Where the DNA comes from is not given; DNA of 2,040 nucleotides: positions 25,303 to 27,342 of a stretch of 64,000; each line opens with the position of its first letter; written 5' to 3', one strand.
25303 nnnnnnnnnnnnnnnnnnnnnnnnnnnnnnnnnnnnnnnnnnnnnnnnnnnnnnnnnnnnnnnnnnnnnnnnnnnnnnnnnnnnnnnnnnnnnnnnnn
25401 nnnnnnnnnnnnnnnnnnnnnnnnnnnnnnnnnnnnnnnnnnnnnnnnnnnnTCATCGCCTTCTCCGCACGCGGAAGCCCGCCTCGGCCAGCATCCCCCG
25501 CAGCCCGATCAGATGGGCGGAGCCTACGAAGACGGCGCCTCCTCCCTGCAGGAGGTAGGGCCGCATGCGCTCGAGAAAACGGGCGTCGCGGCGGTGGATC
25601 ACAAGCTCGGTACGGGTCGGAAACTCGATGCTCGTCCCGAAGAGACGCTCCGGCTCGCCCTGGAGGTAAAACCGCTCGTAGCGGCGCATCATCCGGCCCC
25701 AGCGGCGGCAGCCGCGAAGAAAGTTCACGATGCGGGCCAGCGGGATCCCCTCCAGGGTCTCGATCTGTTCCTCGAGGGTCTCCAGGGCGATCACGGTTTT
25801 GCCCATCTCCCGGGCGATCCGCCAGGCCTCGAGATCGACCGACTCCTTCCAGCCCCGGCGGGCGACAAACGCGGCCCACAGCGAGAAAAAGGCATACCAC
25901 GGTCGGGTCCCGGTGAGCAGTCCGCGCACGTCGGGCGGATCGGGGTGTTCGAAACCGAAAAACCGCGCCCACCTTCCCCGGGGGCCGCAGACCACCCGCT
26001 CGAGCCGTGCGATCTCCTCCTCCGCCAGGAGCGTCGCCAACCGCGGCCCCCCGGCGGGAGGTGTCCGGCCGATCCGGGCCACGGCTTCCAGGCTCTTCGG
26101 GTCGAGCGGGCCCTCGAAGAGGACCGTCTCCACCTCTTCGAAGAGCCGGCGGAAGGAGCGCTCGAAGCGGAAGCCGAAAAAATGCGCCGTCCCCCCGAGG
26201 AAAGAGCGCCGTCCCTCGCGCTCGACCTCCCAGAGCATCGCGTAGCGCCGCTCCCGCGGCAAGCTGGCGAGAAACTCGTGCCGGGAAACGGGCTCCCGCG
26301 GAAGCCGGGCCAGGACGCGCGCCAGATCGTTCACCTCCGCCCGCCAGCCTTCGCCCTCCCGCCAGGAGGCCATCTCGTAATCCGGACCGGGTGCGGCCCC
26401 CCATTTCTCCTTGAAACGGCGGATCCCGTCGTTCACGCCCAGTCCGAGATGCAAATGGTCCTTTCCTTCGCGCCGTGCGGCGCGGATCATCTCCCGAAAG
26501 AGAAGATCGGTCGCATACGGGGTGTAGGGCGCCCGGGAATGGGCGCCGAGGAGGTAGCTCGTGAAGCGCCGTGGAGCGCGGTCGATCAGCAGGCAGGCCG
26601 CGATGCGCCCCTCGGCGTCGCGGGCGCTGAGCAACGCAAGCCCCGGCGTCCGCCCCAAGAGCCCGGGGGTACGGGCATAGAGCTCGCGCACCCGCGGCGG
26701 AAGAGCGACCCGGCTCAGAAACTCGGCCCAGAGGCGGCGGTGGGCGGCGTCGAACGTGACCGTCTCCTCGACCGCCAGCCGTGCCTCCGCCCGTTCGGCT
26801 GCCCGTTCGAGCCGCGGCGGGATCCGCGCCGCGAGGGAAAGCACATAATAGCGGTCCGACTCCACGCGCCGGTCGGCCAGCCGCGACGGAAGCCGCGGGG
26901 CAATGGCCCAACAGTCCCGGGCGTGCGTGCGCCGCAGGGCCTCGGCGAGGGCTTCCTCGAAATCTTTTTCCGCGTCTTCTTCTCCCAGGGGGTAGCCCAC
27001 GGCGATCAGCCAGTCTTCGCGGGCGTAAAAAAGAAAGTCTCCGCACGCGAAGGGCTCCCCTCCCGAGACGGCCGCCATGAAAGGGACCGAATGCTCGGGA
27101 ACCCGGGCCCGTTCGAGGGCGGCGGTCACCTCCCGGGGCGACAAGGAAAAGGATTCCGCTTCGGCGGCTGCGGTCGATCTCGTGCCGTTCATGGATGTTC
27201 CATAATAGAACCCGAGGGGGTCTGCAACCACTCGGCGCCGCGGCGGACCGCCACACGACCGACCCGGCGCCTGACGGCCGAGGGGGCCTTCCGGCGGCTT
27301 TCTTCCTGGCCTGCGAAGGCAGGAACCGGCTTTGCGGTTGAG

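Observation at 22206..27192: Candidate undescribed system: coupled operon of FemAB-like::TraB fusion, FemAB-like paralog, radical SAM (SPASM/twitch) and MGS-like glycosyltransferase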

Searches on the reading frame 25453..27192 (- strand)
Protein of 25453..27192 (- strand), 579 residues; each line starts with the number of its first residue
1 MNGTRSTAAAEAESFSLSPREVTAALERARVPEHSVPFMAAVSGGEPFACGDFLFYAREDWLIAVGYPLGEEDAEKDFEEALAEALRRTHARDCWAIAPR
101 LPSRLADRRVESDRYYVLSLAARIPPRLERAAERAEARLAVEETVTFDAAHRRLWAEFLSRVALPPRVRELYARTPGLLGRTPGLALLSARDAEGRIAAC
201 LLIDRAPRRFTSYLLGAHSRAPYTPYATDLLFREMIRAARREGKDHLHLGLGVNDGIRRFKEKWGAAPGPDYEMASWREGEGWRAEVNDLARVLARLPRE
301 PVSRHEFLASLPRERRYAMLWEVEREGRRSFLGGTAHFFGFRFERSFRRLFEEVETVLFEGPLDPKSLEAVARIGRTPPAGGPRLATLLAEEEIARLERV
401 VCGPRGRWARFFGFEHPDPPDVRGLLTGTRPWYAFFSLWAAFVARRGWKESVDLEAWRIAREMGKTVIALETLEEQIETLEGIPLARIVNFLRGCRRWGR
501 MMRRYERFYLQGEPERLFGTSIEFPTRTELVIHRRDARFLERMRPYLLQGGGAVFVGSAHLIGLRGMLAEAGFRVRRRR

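Call 3: search_protein_families(library=pfam, proteins=[window:25453-27192:-], max_evalue=0.01)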
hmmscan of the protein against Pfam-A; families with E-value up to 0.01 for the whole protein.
window:25453-27192:- (579 aa): 2 families
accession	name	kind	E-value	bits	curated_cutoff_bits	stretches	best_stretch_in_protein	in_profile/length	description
PF01963.22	TraB_PrgY_gumN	-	2.5e-31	109.9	26.8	1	319-577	1-263/263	TraB/PrgY/gumN family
PF13480.13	Acetyltransf_6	-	1.8e-06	28.6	22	1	127-254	21-139/143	Acetyltransferase (GNAT) domain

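Call 4: search_protein_families(library=ncbifam, proteins=[window:25453-27192:-], max_evalue=0.01)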
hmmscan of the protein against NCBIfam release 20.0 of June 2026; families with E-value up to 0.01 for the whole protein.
window:25453-27192:- (579 aa): 0 families

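Call 6: find_homologous_proteins(query=window:25453-27192:-, max_evalue=0.00001)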
Query window:25453-27192:- (579 aa): 598 proteins with E <= 0.00001 among 8000 candidates; the best 120 are listed.
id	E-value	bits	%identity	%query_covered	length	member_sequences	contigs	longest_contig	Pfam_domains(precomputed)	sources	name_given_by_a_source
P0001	0.0e+0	1293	100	100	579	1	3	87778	PF13480.14,PF01963.23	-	-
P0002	0.0e+0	1127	88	100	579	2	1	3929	PF01963.23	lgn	-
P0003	0.0e+0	1103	87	100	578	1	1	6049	PF13480.14,PF01963.23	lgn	-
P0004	0.0e+0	1018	82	97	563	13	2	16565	PF01963.23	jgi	-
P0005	1.5e-291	986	80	97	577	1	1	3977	PF13480.14,PF01963.23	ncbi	-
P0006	3.3e-251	853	68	97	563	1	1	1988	PF01963.23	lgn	-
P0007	1.7e-250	851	68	97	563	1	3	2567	PF01963.23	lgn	-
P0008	2.7e-250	850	68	97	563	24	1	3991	PF13480.14,PF01963.23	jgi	-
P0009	5.7e-250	849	68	97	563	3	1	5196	PF01963.23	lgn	-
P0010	2.3e-249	847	67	97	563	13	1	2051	PF01963.23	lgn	-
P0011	1.7e-248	844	67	97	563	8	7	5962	PF01963.23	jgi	-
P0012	2.3e-248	844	67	97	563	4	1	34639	PF01963.23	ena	-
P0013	3.1e-248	843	67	98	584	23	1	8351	PF01963.23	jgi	-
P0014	1.2e-247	841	67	97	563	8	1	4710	PF01963.23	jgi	-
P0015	1.9e-247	841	67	97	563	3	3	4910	PF01963.23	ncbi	-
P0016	2.0e-247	841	67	97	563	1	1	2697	PF01963.23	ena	-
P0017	8.4e-247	838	66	99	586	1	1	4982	PF01963.23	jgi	jgi:uncharacterized protein YbaP (TraB family)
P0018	2.2e-246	837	67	97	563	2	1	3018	PF01963.23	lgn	-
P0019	2.7e-246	837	67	97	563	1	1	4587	PF01963.23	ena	-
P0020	1.2e-245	835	67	97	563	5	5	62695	PF01963.23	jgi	jgi:uncharacterized protein YbaP (TraB family)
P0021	3.3e-245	833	68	97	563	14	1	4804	PF01963.23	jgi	jgi:uncharacterized protein YbaP (TraB family)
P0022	5.3e-245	833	66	97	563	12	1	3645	PF01963.23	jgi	-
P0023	6.6e-245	832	66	97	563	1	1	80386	PF01963.23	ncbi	-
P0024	7.3e-245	832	66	97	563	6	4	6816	PF01963.23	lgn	-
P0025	3.6e-244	830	66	97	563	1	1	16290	PF01963.23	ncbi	-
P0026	5.3e-244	829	66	97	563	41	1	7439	PF01963.23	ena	-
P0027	4.2e-243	826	65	99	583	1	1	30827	PF01963.23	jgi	jgi:uncharacterized protein YbaP (TraB family)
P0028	9.5e-243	825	65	97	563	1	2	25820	PF01963.23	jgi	jgi:uncharacterized protein YbaP (TraB family)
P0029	3.7e-242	823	66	97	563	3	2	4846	PF01963.23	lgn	-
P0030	2.6e-241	820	67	97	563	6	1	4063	PF01963.23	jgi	jgi:uncharacterized protein YbaP (TraB family)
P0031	3.6e-241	820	65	97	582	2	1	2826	PF01963.23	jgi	jgi:uncharacterized protein YbaP (TraB family)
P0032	1.1e-240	818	65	97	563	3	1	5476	PF01963.23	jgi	jgi:uncharacterized protein YbaP (TraB family)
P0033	3.2e-240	817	65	97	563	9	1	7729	PF01963.23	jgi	jgi:uncharacterized protein YbaP (TraB family)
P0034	3.7e-240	817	64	97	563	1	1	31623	PF01963.23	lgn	-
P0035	1.6e-239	814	65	97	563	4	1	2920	PF01963.23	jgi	jgi:uncharacterized protein YbaP (TraB family)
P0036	1.9e-239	814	66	97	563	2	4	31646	PF13480.14,PF01963.23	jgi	jgi:uncharacterized protein YbaP (TraB family)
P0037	2.1e-239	814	66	97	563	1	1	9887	PF01963.23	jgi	jgi:uncharacterized protein YbaP (TraB family)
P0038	2.2e-239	814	66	97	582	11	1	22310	PF01963.23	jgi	jgi:uncharacterized protein YbaP (TraB family)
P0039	7.8e-239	812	66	97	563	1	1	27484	PF01963.23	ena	-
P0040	1.1e-238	812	65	97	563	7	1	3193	PF01963.23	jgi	-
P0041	1.2e-238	812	65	97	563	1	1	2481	PF01963.23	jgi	jgi:TraB/PrgY/gumN family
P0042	1.5e-238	811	64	97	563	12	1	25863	PF01963.23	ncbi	-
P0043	2.9e-238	810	65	99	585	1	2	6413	PF01963.23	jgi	jgi:uncharacterized protein YbaP (TraB family)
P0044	3.1e-238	810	64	97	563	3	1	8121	PF13480.14,PF01963.23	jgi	jgi:uncharacterized protein YbaP (TraB family)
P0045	4.2e-238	810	64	97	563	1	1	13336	PF01963.23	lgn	-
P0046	1.4e-236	805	65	97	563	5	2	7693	PF01963.23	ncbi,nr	ncbi:MAG: TraB/GumN family protein [Desulfobacterales bacterium]|nr:TraB/GumN family protein [Desulf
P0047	1.6e-236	804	65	97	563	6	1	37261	PF01963.23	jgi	jgi:uncharacterized protein YbaP (TraB family)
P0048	4.0e-236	803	65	97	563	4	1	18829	PF01963.23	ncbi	-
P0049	4.3e-236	803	64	97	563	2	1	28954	PF01963.23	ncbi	ncbi:MAG: TraB/GumN family protein [Desulfobacterales bacterium]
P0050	3.9e-234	797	65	97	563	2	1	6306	PF01963.23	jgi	jgi:uncharacterized protein YbaP (TraB family)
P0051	5.7e-234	796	63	97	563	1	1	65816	PF01963.23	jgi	-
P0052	1.2e-233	795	63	97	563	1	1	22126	PF01963.23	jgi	jgi:uncharacterized protein YbaP (TraB family)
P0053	4.3e-233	793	65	96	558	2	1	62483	PF01963.23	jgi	jgi:uncharacterized protein YbaP (TraB family)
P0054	4.8e-233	793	65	93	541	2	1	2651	PF01963.23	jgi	jgi:hypothetical protein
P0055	7.9e-233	792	62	97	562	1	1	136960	PF01963.23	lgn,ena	-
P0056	3.4e-232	790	64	97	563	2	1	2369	PF01963.23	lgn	-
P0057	5.4e-232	790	64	97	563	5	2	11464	PF01963.23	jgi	jgi:uncharacterized protein YbaP (TraB family)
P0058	6.6e-231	786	65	97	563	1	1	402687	PF01963.23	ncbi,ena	-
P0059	1.2e-230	785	63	97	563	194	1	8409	PF01963.23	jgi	jgi:uncharacterized protein YbaP (TraB family)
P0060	6.6e-230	783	64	97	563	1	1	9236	PF13480.14,PF01963.23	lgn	-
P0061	7.1e-230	783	65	93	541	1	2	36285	PF01963.23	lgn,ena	-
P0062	4.1e-229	780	62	98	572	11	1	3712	PF01963.23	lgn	-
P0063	1.4e-228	778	63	97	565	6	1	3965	PF13480.14,PF01963.23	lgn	-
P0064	1.6e-228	778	61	96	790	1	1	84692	PF01963.23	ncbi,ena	-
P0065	8.3e-228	776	63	97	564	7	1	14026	PF01963.23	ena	-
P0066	2.4e-227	774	62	97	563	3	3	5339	PF01963.23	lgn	-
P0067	2.5e-227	774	65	93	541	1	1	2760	PF01963.23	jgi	jgi:hypothetical protein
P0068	3.3e-227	774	62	97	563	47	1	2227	PF01963.23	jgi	jgi:uncharacterized protein YbaP (TraB family)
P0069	2.6e-226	771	64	97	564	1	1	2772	PF01963.23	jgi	-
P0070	3.0e-226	771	61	97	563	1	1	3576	PF01963.23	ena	-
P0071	5.9e-226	770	61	97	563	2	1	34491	PF01963.23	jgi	jgi:hypothetical protein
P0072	1.0e-225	769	62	97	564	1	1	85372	PF01963.23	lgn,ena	-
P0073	1.6e-225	768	61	97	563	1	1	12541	PF01963.23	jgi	jgi:uncharacterized protein YbaP (TraB family)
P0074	2.4e-225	768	62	97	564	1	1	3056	PF01963.23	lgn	-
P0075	3.8e-225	767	61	97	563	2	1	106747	PF01963.23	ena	-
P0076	4.5e-225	767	61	97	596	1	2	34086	PF01963.23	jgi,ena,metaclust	metaclust:\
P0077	9.9e-225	766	62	97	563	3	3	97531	PF01963.23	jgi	jgi:hypothetical protein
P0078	1.1e-224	765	62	97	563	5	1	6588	PF13480.14,PF01963.23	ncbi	ncbi:MAG: GNAT family N-acetyltransferase [Nitrospirota bacterium]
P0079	1.1e-224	765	62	96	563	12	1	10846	PF01963.23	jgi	jgi:uncharacterized protein YbaP (TraB family)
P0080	1.1e-224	765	62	96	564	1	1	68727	PF13480.14,PF01963.23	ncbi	ncbi:MAG: TraB/GumN family protein [Thermodesulfobacteriota bacterium]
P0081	1.2e-224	765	61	97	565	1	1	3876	PF01963.23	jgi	-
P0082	3.3e-224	764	61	97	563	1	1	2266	PF01963.23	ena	-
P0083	1.2e-223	762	61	97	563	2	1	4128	PF01963.23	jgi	-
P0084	1.3e-223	762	61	97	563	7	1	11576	PF01963.23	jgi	-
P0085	1.9e-223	761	61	98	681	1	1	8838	PF13480.14,PF01963.23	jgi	jgi:uncharacterized protein YbaP (TraB family)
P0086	2.2e-223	761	62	97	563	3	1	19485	PF01963.23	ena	-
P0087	7.3e-223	759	61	97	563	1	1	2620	PF01963.23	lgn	-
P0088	1.4e-222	758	60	97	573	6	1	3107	PF01963.23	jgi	jgi:uncharacterized protein YbaP (TraB family)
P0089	2.1e-222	758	62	97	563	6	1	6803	PF01963.23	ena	-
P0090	2.2e-222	758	60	97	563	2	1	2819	PF01963.23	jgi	-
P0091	2.6e-222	758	60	97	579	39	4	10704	PF01963.23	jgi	jgi:uncharacterized protein YbaP (TraB family)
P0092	7.4e-222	756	66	89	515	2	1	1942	PF01963.23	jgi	jgi:uncharacterized protein YbaP (TraB family)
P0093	3.5e-221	754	60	97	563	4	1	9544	PF01963.23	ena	-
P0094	5.2e-221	753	61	98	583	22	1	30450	PF01963.23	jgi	jgi:hypothetical protein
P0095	5.5e-221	753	61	97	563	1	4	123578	PF01963.23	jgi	-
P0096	6.2e-221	753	60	97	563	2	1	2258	PF01963.23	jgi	jgi:uncharacterized protein YbaP (TraB family)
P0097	9.4e-221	752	61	97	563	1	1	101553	PF01963.23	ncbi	-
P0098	1.8e-220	752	59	97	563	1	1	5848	PF01963.23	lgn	-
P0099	1.9e-220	751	62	97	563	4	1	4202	PF01963.23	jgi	jgi:uncharacterized protein YbaP (TraB family)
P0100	2.4e-220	751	61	97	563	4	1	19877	PF01963.23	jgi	jgi:uncharacterized protein YbaP (TraB family)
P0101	4.1e-220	750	60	97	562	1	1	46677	PF01963.23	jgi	jgi:uncharacterized protein YbaP (TraB family)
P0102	4.7e-220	750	60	97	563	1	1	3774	PF01963.23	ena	-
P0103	1.2e-219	749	60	97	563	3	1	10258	PF01963.23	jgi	-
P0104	1.4e-219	749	61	97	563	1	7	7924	PF01963.23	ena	-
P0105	2.3e-219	748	60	97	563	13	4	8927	PF01963.23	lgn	-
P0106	2.3e-219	748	60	97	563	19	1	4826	PF01963.23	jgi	jgi:uncharacterized protein YbaP (TraB family)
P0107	2.5e-219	748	59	98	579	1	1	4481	PF01963.23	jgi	jgi:uncharacterized protein YbaP (TraB family)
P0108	4.7e-219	747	61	97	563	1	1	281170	PF01963.23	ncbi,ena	-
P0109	5.1e-219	747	61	97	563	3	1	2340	PF13480.14,PF01963.23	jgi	-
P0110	6.0e-219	746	60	97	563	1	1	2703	PF01963.23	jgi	-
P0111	6.6e-219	746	61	97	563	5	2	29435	PF01963.23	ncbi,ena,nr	ncbi:MAG TPA: TraB/GumN family protein [Syntrophobacteraceae bacterium]|nr:TraB/GumN family protein 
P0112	7.4e-219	746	61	97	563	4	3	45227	PF01963.23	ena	-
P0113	1.0e-218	746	60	97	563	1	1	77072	PF01963.23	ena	-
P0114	1.0e-218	746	61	97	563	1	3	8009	PF01963.23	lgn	-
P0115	1.2e-218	746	60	97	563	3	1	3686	PF01963.23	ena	-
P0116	1.9e-218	745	60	97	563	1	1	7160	PF01963.23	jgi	-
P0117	3.4e-218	744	60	97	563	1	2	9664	PF01963.23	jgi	-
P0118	3.8e-218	744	59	97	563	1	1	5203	PF01963.23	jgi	-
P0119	5.2e-218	743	59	97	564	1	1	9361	PF01963.23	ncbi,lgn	-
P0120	6.2e-218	743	61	97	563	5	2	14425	PF01963.23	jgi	jgi:uncharacterized protein YbaP (TraB family)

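Call 8: find_encoding_contigs(protein=P0058, flank=8000, max_places=2)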
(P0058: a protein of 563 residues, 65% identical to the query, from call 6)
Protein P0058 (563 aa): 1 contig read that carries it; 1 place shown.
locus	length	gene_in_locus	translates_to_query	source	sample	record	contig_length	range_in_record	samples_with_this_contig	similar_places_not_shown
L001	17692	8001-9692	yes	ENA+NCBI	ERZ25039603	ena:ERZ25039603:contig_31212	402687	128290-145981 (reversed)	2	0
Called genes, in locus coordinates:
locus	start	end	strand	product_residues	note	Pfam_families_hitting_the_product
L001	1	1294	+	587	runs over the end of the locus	PF03601:Cons_hypoth698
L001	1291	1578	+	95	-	-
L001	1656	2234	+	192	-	-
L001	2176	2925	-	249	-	-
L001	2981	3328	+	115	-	-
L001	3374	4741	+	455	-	PF03601:Cons_hypoth698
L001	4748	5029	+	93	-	-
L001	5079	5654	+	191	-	-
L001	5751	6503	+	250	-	PF01551:Peptidase_M23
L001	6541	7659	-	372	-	PF01168:Ala_racemase_N, PF14031:D-ser_dehydrat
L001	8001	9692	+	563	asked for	PF01963:TraB_PrgY_gumN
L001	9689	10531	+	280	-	PF13480:Acetyltransf_6 (weak)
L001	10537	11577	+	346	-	PF04055:Radical_SAM, PF13186:SPASM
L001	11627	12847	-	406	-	PF07690:MFS_1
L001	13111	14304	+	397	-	PF00266:Aminotran_5, PF01041:DegT_DnrJ_EryC1 (weak)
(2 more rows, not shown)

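Call 9: find_encoding_contigs(protein=P0064, flank=8000, max_places=2)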
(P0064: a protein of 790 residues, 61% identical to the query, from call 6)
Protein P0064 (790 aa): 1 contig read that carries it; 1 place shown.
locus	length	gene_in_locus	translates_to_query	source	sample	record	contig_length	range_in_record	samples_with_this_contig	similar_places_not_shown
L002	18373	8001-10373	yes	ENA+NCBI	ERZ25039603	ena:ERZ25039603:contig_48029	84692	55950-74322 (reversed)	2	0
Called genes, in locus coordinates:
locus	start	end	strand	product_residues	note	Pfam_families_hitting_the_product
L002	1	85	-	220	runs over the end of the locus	PF00005:ABC_tran, PF13304:AAA_21 (faint)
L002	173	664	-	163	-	PF12399:BCA_ABC_TP_C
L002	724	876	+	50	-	-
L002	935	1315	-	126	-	PF02653:BPD_transp_2 (weak)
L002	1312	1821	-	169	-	-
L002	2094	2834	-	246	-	PF02653:BPD_transp_2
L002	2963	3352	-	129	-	PF13458:Peripla_BP_6, PF13433:Peripla_BP_5 (weak)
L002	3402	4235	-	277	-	PF13458:Peripla_BP_6, PF01094:ANF_receptor (weak)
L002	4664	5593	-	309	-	PF01212:Beta_elim_lyase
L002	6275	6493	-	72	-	-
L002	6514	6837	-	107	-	PF19045:Ligase_CoA_2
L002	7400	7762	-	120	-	PF02629:CoA_binding, PF13380:CoA_binding_2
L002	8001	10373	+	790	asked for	PF01963:TraB_PrgY_gumN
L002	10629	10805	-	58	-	-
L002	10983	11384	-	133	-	PF05154:TM2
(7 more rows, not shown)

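Call 10: find_encoding_contigs(protein=P0078, flank=8000, max_places=2)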
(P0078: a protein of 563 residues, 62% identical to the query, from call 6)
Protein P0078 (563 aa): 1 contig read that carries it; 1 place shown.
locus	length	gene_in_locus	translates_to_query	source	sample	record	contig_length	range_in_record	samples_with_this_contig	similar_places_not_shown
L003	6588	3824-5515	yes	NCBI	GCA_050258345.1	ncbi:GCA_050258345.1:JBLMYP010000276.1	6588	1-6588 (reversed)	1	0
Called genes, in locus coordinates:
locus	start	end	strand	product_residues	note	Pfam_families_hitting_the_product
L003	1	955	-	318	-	?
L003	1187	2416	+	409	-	PF01875:Memo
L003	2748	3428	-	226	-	PF02965:Met_synt_B12 (faint)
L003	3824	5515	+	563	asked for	PF13480:Acetyltransf_6 (weak), PF01963:TraB_PrgY_gumN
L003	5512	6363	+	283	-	-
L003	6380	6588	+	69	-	?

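Call 12: find_related_loci(query=A1, collection=genome_contigs, flank=10000)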
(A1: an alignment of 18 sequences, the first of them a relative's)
Query A1 (579 aa) in genome_contigs; peptide patterns used: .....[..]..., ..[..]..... (x = any residue, [..] = any of these).
208 stretches matched a pattern; 168 encode a relative of the query (tblastn E <= 1e-3); the best 80 are kept; 80 distinct loci.
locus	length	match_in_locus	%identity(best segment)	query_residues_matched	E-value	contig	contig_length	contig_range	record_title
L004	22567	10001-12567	88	1-579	0e+0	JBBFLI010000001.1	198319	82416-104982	MAG: Desulfobacterales bacterium isolate Uz-U4-21 NODE_1_length_198319_cov_7.699958, whole genome shotgun sequence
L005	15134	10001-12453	82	12-579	0e+0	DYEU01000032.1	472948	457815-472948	MAG TPA_asm: Desulfatibacillum sp. isolate Tomsk_70_44 Tomsk_k141_73631, whole genome shotgun sequence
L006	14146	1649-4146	66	12-579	0e+0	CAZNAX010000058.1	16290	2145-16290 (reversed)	MAG TPA_asm: uncultured Desulfatibacillum sp. isolate binchicken_co234_279 genome assembly, contig: NODE_2099_length_162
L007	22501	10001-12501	66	11-579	0e+0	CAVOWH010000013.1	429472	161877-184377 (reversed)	MAG: uncultured delta proteobacterium isolate MFD00032.bin.1.90 genome assembly, contig: contig_52542, whole genome shot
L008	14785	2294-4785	66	14-579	0e+0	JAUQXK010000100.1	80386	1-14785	MAG: Desulfobacterales bacterium isolate BIN27 contig_157957, whole genome shotgun sequence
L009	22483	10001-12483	63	12-579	0e+0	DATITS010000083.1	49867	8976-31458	MAG TPA_asm: Desulfobacterales bacterium isolate SMAG_U15961 k141_553824, whole genome shotgun sequence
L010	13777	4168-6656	65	14-577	0e+0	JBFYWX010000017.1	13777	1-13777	MAG: Desulfobacteraceae bacterium isolate PPR_0362 k121_2841540, whole genome shotgun sequence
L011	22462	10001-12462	64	12-579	0e+0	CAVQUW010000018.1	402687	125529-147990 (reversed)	MAG: uncultured delta proteobacterium isolate MFD09964.bin.2.252 genome assembly, contig: contig_31212, whole genome sho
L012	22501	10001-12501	63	14-579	0e+0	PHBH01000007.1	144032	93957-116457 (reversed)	MAG: Deltaproteobacteria bacterium HGW-Deltaproteobacteria-15 Ig3397_v2_scaffold_103, whole genome shotgun sequence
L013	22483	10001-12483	62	16-579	0e+0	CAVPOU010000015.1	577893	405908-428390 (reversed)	MAG: uncultured delta proteobacterium isolate MFD00032.bin.1.150 genome assembly, contig: contig_3567, whole genome shot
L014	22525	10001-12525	63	2-579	0e+0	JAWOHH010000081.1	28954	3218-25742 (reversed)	MAG: Desulfobacterales bacterium isolate CWP4-2.bin.27 k191_2221083, whole genome shotgun sequence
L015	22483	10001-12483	62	12-579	0e+0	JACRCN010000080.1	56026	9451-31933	MAG: Deltaproteobacteria bacterium isolate NC_groundwater_1647_Pr3_B-0.1um_60_22 SR-2_scaffold_141_2542297, whole genome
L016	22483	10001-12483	61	16-579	0e+0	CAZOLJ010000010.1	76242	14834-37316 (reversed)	MAG TPA_asm: uncultured Desulfobacteraceae bacterium isolate binchicken_co340_80 genome assembly, contig: NODE_163_lengt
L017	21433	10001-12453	66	17-579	0e+0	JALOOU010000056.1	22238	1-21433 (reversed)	MAG: Desulfobacterales bacterium isolate Prado111 scaffold_1559, whole genome shotgun sequence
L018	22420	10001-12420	62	26-579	0e+0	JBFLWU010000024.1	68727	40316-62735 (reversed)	MAG: Thermodesulfobacteriota bacterium isolate MAG040 MAG040_24, whole genome shotgun sequence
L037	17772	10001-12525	57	12-579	0e+0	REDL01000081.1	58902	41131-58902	MAG: Desulfovibrionales bacterium isolate GEM2.Bin26 NODE_356_length_58902_cov_21.3055, whole genome shotgun sequence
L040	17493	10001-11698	54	17-579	0e+0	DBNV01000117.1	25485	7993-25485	MAG TPA_asm: Desulfonatronaceae bacterium UBA663 UBA663_contig_497, whole genome shotgun sequence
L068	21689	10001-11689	51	22-579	1e-173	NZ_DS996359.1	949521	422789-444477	Desulfovibrio piger ATCC 29098 Scfld8, whole genome shotgun sequence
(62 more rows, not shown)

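Call 14: search_solved_structures(query=A1, max_evalue=1, show_alignments=2)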
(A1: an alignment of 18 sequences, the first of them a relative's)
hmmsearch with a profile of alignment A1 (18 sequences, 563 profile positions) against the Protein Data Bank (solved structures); distinct sequences matched with E-value up to 1: 0.
